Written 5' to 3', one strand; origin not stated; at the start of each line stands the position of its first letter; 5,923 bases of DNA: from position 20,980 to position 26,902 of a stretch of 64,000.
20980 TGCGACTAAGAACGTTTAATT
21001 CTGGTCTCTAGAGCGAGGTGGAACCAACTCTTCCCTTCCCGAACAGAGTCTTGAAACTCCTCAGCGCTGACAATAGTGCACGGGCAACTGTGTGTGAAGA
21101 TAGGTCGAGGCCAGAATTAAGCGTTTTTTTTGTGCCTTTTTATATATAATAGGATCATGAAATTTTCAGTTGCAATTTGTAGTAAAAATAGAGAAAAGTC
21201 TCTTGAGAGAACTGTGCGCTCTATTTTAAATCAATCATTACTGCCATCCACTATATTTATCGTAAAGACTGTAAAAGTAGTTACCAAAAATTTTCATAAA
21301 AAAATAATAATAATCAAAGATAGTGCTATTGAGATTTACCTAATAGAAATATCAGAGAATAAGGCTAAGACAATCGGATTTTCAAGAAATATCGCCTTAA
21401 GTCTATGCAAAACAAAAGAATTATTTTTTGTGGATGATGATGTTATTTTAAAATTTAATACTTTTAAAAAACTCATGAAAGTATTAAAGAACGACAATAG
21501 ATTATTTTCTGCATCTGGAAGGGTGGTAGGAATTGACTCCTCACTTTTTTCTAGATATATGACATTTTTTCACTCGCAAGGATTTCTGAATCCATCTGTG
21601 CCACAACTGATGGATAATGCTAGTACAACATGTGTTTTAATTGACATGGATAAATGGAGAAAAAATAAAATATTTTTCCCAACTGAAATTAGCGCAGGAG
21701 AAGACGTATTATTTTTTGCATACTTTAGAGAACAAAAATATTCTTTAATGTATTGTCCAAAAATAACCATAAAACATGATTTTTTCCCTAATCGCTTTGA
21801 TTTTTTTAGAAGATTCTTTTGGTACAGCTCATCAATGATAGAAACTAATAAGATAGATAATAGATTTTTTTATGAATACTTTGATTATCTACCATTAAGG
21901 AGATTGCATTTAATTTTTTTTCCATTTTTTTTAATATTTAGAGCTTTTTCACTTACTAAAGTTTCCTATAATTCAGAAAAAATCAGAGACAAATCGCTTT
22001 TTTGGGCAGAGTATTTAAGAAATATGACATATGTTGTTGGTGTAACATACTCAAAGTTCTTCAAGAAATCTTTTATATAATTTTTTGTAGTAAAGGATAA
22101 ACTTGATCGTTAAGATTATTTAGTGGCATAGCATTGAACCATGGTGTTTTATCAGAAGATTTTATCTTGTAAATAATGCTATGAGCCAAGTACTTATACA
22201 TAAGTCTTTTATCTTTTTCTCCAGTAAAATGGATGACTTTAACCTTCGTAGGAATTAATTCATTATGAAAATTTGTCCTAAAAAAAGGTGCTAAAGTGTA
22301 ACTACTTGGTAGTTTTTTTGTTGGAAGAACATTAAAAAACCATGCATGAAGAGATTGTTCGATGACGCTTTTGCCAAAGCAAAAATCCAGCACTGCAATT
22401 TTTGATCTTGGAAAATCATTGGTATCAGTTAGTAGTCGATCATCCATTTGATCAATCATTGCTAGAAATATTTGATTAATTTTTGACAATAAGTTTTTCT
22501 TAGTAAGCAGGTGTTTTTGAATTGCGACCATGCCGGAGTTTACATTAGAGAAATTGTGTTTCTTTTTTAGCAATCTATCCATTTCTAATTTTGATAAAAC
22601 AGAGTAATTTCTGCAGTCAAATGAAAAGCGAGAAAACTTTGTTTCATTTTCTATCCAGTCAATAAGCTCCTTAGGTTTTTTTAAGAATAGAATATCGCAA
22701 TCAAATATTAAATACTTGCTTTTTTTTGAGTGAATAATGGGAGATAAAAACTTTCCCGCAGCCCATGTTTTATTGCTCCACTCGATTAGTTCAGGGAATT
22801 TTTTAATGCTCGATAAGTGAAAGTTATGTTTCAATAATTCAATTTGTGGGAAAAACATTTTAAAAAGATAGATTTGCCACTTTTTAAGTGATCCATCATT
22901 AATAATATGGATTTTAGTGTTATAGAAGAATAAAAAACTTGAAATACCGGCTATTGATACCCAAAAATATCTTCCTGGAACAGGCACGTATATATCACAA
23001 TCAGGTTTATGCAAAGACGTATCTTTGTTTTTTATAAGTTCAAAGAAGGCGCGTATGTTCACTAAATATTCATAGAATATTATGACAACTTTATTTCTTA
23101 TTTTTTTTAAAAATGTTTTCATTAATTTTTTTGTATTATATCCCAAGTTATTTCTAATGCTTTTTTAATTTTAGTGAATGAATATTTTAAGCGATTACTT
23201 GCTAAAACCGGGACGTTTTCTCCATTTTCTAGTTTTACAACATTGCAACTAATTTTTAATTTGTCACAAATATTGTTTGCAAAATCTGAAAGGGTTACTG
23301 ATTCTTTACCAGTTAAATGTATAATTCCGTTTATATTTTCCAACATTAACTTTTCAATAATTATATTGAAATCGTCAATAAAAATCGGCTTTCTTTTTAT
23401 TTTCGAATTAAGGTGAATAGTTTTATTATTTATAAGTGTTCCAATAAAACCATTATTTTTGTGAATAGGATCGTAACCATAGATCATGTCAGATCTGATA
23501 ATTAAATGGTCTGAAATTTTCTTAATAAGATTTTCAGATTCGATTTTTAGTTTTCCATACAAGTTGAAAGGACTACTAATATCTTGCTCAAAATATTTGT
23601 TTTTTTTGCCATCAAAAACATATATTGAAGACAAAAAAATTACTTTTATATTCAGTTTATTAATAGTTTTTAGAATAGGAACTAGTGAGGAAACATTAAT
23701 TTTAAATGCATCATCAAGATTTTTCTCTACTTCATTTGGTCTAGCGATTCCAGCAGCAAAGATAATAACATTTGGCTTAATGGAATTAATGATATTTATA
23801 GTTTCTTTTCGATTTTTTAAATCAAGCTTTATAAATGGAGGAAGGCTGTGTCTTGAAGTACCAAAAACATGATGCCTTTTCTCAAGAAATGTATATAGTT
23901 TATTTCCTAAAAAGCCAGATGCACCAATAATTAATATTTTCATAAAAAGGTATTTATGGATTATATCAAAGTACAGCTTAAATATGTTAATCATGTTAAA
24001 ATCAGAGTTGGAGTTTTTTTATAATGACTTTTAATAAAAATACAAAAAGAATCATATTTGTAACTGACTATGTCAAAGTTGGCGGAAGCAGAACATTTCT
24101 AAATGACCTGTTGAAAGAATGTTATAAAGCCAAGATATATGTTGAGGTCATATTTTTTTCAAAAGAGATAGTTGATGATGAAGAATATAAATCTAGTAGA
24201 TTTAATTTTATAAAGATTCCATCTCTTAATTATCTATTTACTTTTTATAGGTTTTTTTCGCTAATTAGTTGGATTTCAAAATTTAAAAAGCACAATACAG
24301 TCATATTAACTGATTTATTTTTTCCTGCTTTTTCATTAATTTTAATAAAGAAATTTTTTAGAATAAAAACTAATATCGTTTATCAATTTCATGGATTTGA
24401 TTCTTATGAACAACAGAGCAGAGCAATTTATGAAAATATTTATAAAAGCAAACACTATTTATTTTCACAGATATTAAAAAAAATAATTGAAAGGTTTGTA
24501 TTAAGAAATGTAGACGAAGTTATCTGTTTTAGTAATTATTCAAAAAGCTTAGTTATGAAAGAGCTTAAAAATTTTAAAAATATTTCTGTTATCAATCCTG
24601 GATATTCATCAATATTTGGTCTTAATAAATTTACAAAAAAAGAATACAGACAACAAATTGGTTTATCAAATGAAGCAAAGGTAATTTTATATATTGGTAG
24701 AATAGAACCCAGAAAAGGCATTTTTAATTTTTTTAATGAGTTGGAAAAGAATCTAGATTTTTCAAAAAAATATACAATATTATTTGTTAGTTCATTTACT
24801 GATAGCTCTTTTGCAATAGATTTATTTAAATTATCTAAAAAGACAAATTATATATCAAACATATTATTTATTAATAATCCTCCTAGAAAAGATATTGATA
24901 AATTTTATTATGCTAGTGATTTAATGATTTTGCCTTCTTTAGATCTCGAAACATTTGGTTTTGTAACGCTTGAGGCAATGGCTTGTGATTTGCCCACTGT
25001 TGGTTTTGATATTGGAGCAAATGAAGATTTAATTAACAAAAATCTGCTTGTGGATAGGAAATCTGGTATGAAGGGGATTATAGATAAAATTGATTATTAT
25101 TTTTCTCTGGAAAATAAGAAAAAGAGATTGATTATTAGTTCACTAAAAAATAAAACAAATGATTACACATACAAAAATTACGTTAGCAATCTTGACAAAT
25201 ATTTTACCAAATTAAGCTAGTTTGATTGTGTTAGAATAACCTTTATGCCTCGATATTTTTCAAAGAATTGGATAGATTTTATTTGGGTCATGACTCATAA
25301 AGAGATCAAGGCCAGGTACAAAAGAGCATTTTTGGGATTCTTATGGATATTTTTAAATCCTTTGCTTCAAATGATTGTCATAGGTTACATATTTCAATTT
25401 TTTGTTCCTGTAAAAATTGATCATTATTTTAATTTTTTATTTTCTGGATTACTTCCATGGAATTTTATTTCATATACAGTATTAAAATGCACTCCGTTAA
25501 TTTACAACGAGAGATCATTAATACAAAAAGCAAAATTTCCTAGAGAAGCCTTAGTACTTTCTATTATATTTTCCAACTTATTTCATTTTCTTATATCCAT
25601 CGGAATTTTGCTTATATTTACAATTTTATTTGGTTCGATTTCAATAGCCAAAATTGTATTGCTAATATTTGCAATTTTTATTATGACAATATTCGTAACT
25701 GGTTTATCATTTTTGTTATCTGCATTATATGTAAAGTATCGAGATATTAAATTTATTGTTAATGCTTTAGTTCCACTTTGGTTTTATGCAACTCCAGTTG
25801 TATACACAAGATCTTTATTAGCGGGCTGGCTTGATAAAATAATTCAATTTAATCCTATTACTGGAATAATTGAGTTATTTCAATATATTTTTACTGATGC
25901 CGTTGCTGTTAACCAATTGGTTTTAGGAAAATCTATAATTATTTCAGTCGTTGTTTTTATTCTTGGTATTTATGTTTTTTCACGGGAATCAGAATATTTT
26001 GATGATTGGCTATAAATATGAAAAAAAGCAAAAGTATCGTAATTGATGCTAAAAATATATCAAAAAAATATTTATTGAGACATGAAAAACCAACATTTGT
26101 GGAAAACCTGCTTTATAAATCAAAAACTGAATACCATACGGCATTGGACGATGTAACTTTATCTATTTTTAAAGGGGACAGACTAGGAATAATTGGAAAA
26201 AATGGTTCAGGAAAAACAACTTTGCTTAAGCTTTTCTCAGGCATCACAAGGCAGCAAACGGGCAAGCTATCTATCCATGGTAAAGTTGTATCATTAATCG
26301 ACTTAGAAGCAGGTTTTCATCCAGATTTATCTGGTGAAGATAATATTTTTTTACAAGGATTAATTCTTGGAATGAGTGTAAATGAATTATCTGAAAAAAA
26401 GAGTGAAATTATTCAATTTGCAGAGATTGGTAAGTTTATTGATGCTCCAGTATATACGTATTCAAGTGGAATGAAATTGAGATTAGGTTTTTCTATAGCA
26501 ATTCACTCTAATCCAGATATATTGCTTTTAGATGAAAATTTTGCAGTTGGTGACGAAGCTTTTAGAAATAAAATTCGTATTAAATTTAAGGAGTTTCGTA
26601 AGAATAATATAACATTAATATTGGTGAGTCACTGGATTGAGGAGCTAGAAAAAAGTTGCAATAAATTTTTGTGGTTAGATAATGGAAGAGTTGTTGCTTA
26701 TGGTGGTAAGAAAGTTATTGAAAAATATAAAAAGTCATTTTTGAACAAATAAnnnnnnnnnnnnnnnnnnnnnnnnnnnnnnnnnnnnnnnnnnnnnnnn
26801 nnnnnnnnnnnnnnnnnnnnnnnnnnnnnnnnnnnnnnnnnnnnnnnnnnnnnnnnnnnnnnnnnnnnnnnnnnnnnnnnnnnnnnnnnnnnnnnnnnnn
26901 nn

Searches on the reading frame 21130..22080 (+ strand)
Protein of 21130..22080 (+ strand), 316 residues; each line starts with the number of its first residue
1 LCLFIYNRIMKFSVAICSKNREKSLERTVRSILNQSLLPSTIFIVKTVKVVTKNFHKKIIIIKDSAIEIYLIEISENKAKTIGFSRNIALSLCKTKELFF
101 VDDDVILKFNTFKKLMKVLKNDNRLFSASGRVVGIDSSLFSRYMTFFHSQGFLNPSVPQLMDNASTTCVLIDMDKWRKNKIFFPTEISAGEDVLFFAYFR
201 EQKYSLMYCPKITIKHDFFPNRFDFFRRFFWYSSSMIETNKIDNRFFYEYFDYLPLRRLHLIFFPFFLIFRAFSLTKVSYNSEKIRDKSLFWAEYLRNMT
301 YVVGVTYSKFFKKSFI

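Call 19: search_protein_families(library=pfam, proteins=[window:21130-22080:+], max_evalue=0.001)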
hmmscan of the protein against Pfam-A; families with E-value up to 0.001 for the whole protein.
window:21130-22080:+ (316 aa): 3 families
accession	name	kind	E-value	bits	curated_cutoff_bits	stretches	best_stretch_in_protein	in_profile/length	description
PF00535.33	Glycos_transf_2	-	2.2e-10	41.2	23.3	1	13-147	1-131/168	Glycosyl transferase family 2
PF13641.12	Glyco_tranf_2_3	-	6.2e-08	33.4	27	1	12-226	3-220/230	Glycosyltransferase like family 2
PF10111.15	Glyco_tranf_2_2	-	7.3e-05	22.8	27.3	1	13-120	1-107/276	Glycosyltransferase like family 2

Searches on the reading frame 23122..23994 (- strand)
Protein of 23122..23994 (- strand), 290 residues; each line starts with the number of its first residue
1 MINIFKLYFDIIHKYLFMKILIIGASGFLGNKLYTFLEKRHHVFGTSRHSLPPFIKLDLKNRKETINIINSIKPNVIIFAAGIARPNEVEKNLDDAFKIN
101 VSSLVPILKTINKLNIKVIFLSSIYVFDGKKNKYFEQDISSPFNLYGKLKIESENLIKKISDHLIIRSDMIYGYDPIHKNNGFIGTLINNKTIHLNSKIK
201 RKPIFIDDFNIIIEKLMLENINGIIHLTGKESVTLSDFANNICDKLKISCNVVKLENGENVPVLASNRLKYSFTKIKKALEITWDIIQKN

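Call 20: search_protein_families(library=pfam, proteins=[window:23122-23994:-], max_evalue=0.001)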
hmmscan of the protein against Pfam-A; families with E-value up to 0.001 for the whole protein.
window:23122-23994:- (290 aa): 3 families
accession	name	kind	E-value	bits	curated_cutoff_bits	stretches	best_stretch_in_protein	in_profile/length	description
PF04321.23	RmlD_sub_bind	-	3.5e-36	125.2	27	1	18-279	1-263/287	RmlD substrate binding domain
PF01370.27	Epimerase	-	2.2e-16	60.4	20.9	1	20-190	1-192/240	NAD dependent epimerase/dehydratase family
PF16363.11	GDP_Man_Dehyd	-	1.6e-05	25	27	1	51-161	53-168/332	GDP-mannose 4,6 dehydratase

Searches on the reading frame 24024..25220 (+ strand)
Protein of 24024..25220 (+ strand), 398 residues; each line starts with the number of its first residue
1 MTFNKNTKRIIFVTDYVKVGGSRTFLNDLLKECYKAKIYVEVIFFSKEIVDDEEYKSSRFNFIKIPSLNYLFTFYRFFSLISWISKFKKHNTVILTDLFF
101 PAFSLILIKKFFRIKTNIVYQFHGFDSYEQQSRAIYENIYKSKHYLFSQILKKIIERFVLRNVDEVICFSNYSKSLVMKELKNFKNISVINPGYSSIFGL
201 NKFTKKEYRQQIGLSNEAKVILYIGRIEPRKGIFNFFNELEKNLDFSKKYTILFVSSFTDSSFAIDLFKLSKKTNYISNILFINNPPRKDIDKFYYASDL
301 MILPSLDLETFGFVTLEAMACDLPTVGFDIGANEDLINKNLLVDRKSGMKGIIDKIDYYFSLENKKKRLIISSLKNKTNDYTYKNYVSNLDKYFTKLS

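Call 20: search_protein_families(library=pfam, proteins=[window:24024-25220:+], max_evalue=0.001)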
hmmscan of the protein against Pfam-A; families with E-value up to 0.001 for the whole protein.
window:24024-25220:+ (398 aa): 3 families
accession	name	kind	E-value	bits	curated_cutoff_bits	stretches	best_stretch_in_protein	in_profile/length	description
PF00534.26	Glycos_transf_1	-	3.9e-22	79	26.4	1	205-370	2-166/172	Glycosyl transferases group 1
PF13692.12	Glyco_trans_1_4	-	1.3e-15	58.3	27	1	219-356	2-136/142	Glycosyl transferases group 1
PF13439.12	Glyco_transf_4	-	7.4e-11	42.8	28.5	1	19-193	1-165/170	Glycosyltransferase Family 4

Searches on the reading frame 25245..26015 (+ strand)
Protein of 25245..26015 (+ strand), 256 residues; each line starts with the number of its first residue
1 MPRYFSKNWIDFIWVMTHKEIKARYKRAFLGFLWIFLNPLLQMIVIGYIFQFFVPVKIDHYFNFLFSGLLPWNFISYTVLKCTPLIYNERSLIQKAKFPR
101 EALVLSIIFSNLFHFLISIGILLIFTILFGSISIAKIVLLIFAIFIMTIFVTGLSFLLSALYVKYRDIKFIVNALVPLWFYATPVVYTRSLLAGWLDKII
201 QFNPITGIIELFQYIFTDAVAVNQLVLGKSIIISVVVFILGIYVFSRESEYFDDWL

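Call 20: search_protein_families(library=pfam, proteins=[window:25245-26015:+], max_evalue=0.001)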
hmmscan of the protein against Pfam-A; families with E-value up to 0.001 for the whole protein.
window:25245-26015:+ (256 aa): 2 families
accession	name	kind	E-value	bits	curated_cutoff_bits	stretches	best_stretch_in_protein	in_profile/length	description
PF01061.29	ABC2_membrane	-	4.5e-15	56.2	26.9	1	13-216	3-210/211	ABC-2 type transporter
PF12698.13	ABC2_membrane_3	-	4.5e-06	26.4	31.6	1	59-242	158-346/347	ABC-2 family transporter protein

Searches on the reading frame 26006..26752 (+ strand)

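Call 20: search_protein_families(library=pfam, proteins=[window:26006-26752:+], max_evalue=0.001)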
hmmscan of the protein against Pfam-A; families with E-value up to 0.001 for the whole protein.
window:26006-26752:+ (248 aa): 3 families
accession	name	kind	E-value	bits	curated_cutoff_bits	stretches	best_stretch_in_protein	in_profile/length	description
PF00005.33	ABC_tran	-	3.4e-20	73.5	25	1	47-179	1-136/137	ABC transporter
PF13304.12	AAA_21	-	3.3e-06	27.8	27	1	61-86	3-34/304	AAA domain, putative AbiEii toxin, Type IV TA system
PF00006.31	ATP-synt_ab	-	0.00084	19.5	29.5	0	49-85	6-39/213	ATP synthase alpha/beta family, nucleotide-binding domain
